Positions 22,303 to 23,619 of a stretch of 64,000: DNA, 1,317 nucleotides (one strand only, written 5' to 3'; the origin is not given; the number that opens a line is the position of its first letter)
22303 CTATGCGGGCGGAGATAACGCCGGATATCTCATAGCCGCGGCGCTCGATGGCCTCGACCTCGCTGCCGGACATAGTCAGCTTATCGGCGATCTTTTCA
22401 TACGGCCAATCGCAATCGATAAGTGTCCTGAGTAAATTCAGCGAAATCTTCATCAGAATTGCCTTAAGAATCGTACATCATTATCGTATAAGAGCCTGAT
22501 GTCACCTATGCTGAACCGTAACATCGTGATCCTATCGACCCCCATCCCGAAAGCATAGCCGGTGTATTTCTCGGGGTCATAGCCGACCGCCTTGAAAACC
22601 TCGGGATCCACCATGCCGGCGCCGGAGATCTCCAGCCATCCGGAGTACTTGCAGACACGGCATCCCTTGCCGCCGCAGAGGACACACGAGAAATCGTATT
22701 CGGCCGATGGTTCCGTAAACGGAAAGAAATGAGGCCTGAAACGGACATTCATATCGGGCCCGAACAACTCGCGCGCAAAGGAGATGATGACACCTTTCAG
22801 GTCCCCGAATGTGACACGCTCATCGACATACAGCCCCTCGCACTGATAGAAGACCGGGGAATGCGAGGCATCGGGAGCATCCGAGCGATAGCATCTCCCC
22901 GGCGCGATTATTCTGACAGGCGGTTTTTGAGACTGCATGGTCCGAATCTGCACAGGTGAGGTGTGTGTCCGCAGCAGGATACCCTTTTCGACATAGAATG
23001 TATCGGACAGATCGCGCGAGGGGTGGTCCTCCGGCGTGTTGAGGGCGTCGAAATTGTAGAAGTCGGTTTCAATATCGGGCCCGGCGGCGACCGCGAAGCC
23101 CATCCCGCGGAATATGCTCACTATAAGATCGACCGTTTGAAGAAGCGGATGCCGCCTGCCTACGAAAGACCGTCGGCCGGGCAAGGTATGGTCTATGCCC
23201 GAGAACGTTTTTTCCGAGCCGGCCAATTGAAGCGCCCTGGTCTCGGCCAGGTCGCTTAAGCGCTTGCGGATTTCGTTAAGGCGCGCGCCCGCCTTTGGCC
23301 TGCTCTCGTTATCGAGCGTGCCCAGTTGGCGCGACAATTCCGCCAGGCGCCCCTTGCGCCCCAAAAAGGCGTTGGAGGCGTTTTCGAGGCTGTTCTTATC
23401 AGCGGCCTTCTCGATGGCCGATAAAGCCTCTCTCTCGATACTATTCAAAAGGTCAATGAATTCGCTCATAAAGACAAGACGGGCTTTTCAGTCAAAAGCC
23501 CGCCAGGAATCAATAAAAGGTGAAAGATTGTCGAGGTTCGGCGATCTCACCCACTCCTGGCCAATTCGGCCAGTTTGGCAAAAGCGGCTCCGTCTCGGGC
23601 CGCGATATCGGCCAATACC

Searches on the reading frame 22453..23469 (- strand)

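Call 23: search_protein_families(library=pfam, proteins=[window:22453-23469:-], max_evalue=0.00001)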
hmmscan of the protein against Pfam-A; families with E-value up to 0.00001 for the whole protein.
window:22453-23469:- (338 aa): 2 families
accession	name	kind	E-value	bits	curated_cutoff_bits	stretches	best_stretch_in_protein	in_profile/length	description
PF01409.25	tRNA-synt_2d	-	1.2e-97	326.6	19.8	1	92-338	2-246/246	tRNA synthetases class II core domain (F)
PF02912.23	Phe_tRNA-synt_N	-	7.9e-14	51.8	22.3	1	24-84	2-62/69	Aminoacyl tRNA synthetase class II, N-terminal domain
